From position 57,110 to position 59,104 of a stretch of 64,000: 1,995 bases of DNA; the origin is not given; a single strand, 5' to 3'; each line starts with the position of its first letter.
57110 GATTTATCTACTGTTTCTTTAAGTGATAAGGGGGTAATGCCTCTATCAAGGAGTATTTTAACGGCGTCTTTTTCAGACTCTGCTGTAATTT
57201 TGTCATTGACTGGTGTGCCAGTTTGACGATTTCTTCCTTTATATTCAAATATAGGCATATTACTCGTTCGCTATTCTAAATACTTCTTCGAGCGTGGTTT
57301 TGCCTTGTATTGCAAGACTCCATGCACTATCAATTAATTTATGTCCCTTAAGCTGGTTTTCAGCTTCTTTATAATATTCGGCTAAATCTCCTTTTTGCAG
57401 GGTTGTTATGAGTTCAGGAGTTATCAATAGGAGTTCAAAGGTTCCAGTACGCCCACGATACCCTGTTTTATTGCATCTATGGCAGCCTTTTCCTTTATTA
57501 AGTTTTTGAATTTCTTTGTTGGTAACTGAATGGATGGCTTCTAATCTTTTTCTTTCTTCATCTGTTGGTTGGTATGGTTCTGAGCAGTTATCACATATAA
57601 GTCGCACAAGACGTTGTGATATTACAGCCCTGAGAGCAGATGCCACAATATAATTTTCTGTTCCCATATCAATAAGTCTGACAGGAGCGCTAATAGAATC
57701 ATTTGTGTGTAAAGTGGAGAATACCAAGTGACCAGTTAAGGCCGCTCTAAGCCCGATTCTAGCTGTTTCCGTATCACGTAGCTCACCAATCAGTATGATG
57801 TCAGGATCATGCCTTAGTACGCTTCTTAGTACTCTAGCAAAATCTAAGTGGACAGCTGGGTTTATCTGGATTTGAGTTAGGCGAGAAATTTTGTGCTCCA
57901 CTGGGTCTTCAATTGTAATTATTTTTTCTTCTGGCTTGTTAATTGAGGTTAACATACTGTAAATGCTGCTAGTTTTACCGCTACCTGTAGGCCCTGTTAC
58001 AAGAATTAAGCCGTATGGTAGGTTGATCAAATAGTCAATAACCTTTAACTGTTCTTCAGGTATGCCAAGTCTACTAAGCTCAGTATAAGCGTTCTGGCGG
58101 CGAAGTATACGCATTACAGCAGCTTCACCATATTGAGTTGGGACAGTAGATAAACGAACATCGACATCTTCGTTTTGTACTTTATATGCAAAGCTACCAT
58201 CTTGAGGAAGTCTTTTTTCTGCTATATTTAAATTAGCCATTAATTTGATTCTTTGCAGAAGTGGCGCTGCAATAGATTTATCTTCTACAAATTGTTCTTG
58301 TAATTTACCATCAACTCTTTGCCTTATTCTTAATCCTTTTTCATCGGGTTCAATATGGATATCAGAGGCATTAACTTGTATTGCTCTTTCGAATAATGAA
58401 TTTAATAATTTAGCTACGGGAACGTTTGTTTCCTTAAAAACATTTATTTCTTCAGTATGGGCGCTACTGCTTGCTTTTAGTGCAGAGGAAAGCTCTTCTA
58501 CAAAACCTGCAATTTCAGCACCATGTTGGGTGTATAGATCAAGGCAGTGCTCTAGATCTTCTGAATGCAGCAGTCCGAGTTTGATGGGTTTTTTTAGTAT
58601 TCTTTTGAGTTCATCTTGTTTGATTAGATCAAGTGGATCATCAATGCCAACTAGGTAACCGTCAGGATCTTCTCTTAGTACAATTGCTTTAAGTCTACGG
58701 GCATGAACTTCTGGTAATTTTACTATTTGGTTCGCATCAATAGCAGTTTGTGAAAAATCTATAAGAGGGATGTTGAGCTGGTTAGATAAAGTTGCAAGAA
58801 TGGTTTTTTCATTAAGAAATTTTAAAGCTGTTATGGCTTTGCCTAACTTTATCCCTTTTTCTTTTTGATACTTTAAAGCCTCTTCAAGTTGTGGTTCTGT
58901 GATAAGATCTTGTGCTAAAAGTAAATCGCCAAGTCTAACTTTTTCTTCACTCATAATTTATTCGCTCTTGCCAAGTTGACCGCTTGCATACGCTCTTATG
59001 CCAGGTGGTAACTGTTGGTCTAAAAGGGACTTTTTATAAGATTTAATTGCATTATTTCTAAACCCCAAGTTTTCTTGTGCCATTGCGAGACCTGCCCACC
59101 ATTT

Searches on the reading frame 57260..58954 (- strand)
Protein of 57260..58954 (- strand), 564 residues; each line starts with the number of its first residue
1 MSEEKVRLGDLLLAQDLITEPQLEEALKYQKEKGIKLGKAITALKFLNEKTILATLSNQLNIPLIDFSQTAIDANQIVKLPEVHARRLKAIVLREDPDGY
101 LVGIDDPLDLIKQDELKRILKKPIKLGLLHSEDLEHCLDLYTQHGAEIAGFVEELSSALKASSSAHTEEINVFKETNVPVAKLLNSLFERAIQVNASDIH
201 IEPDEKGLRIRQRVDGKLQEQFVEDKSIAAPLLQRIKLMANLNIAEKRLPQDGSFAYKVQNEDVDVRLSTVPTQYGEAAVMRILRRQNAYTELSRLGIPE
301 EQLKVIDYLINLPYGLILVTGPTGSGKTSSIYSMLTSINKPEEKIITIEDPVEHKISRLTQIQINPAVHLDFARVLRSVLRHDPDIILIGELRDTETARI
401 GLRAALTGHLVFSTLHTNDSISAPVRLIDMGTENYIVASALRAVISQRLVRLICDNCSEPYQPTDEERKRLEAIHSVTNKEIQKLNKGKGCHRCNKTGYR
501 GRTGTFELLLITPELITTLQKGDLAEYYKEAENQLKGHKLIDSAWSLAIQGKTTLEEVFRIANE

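Call 20: search_protein_families(library=pfam, proteins=[window:57260-58954:-], max_evalue=0.01)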
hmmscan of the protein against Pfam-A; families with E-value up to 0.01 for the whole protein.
window:57260-58954:- (564 aa): 4 families
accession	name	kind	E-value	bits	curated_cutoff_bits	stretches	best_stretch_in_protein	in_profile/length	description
PF00437.27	T2SSE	-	3.9e-122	407.9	24.9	1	177-560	5-370/370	Type II/IV secretion system protein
PF05157.20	MshEN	-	8e-10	39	23.1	1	60-145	1-87/90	MshEN domain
PF13191.12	AAA_16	-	0.003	18.5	32.6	0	315-362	25-64/167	AAA ATPase domain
PF13401.12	AAA_22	-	0.0076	17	27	0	315-356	6-47/130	AAA domain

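Call 21: search_protein_families(library=ncbifam, proteins=[window:57260-58954:-], max_evalue=0.001)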
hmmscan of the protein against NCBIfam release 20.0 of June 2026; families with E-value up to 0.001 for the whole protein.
window:57260-58954:- (564 aa): 21 families
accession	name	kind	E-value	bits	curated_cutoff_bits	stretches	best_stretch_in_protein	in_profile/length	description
TIGR02533.1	type_II_gspE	equivalog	1.1e-152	509.2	630.25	1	79-561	3-485/486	type II secretion system ATPase GspE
TIGR02538.1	type_IV_pilB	equivalog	6.1e-140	467.5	675.65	1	8-563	2-563/564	type IV-A pilus assembly ATPase PilB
NF007755.0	PRK10436.1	equivalog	1.3e-123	413.1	617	1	163-562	68-459/465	type II secretion system protein GspE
NF053534.1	T4PilAsmATPsTfpB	equivalog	5e-110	368.6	850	1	38-562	54-582/584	type IV pilus assembly ATPase TfpB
NF041000.1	ATPase_ComGA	equivalog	8.5e-80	267.6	300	1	186-451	2-266/267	competence type IV pilus ATPase ComGA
TIGR01420.1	pilT_fam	subfamily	5e-54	183.8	319.1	1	184-451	2-269/343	PilT/PilU family type 4a pilus ATPase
TIGR02525.1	plasmid_TraJ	equivalog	3.5e-23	82.2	368.3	1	281-450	122-298/372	plasmid transfer ATPase TraJ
TIGR02524.1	dot_icm_DotB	equivalog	1.4e-18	67.3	463.3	1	278-450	101-285/358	Dot/Icm type IV secretion system ATPase DotB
TIGR03819.1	heli_sec_ATPase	hypoth_equivalog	1.3e-16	60.8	373.15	1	268-447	128-317/340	TadA family conjugal transfer-associated ATPase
TIGR02782.1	TrbB_P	equivalog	5.5e-16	58.7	304.55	1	317-448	139-271/303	P-type conjugative transfer ATPase TrbB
NF010407.0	PRK13833.1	subfamily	4.5e-15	55.9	499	1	300-447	131-277/323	conjugal transfer protein TrbB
TIGR02788.1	VirB11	equivalog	5.1e-15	55.3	249.95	1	317-450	147-285/308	P-type DNA transfer ATPase VirB11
NF053729.1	c-di-GMP_motif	domain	1.1e-14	53.9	38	1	7-59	1-53/53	cyclic di-GMP-binding domain-containing protein, MshE-related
NF058587.1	archaellum_moto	equivalog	1.3e-14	53.8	550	1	317-419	278-385/527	archaellum flagellar ATPase motor FlaI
NF010469.0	PRK13894.1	subfamily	2e-14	53.7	508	1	302-441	138-278/320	conjugal transfer ATPase TrbB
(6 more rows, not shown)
